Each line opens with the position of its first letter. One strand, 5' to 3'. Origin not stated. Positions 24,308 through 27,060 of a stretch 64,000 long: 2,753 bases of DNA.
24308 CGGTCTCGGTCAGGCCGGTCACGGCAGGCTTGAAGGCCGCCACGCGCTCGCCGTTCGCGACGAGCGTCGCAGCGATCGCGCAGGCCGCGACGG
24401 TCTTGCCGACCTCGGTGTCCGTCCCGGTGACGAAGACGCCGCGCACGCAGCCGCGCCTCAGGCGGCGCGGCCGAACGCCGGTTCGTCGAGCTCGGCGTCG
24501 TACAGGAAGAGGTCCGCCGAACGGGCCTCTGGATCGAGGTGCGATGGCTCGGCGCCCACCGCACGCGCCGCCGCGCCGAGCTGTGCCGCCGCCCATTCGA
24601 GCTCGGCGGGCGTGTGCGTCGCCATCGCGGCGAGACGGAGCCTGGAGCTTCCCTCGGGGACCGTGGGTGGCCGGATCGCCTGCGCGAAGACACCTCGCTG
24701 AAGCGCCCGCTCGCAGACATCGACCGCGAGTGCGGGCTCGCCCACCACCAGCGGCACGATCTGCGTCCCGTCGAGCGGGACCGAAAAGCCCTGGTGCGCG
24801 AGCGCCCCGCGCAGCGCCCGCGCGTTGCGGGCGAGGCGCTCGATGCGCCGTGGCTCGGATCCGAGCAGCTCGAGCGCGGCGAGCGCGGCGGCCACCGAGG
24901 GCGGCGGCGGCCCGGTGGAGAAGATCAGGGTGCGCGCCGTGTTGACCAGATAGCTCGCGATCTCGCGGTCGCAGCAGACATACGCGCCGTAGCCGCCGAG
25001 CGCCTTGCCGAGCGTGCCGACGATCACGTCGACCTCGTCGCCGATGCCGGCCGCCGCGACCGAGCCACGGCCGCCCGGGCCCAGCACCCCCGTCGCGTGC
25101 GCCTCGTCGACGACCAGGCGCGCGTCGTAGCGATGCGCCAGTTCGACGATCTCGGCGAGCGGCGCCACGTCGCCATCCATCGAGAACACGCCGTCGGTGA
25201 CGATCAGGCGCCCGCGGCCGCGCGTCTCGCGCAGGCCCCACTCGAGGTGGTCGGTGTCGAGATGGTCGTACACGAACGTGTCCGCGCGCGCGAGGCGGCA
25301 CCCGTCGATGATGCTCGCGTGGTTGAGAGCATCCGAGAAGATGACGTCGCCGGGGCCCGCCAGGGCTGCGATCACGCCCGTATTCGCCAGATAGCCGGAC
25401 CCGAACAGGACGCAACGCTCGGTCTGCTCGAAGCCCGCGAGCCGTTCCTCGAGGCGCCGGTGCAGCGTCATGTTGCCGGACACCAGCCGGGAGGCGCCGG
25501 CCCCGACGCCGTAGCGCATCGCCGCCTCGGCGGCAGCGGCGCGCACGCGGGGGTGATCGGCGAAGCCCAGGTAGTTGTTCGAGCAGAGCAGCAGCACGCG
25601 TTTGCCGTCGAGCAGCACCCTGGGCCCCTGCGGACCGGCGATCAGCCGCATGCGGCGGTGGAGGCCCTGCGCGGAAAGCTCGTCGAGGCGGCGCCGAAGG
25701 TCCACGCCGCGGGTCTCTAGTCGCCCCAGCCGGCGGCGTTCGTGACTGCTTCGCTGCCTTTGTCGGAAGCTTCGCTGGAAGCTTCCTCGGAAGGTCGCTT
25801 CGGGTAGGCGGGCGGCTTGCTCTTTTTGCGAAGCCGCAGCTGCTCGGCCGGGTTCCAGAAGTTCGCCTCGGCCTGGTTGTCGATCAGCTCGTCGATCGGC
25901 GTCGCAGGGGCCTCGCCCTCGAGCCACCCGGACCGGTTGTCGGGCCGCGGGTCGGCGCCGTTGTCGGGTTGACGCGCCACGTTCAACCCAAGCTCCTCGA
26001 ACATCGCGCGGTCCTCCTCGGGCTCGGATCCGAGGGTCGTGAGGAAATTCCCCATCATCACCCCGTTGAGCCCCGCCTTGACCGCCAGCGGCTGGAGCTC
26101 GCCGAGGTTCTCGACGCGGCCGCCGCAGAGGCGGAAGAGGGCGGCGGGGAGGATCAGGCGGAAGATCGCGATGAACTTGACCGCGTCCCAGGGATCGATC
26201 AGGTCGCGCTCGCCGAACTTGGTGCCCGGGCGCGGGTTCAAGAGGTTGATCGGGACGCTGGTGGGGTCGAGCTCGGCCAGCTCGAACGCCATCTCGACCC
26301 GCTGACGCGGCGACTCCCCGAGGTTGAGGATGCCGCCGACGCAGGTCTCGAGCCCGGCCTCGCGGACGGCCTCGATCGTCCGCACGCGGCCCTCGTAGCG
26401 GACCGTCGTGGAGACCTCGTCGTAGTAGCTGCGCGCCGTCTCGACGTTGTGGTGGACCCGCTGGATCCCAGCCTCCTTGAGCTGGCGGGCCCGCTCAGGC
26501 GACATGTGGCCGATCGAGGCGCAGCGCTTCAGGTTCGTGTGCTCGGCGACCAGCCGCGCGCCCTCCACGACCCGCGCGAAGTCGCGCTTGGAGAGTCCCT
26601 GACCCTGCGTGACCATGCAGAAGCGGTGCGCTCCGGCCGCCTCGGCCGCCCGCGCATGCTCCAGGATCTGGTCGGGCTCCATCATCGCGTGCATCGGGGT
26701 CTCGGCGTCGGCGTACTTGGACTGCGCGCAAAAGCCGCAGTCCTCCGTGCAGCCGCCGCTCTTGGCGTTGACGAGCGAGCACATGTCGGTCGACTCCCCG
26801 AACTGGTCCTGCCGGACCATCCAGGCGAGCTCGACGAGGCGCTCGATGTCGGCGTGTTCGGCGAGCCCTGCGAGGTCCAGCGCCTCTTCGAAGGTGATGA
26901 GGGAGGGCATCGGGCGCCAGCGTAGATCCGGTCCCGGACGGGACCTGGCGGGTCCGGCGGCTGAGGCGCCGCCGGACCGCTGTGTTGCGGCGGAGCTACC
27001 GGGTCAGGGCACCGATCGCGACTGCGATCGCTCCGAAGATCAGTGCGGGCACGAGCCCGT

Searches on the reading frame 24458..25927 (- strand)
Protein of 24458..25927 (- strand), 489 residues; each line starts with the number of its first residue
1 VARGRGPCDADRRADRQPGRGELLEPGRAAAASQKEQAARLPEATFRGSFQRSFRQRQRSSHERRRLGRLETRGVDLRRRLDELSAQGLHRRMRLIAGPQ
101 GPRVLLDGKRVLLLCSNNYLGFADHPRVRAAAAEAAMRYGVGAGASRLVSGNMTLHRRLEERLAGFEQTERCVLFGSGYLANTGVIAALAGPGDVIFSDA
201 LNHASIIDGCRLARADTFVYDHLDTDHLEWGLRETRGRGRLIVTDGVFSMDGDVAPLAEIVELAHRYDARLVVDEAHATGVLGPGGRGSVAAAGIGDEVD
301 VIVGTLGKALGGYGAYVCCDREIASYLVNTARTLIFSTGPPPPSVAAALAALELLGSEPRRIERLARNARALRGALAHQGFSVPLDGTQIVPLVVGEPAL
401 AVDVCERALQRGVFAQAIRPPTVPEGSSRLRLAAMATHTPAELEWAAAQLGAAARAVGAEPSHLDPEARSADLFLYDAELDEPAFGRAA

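Call 14: search_protein_families(library=pfam, proteins=[window:24458-25927:-], max_evalue=0.001)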
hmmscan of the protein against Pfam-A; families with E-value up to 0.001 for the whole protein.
window:24458-25927:- (489 aa): 2 families
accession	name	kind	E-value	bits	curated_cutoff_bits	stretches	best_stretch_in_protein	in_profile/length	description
PF00155.27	Aminotran_1_2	-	4.3e-61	207.5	19.7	1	110-449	2-360/361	Aminotransferase class I and II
PF01053.26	Cys_Met_Meta_PP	-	2e-06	27.1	27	1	152-282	51-181/381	Cys/Met metabolism PLP-dependent enzyme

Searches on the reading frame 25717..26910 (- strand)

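Call 14: search_protein_families(library=pfam, proteins=[window:25717-26910:-], max_evalue=0.001)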
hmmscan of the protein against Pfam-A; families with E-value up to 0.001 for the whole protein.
window:25717-26910:- (397 aa): 2 families
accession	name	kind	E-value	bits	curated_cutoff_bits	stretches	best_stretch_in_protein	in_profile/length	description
PF06968.18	BATS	-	7.3e-26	90.6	22.2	1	220-310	1-88/88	Biotin and Thiamin Synthesis associated domain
PF04055.27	Radical_SAM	-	3.6e-21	76.5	29.5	1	51-208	4-163/166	Radical SAM superfamily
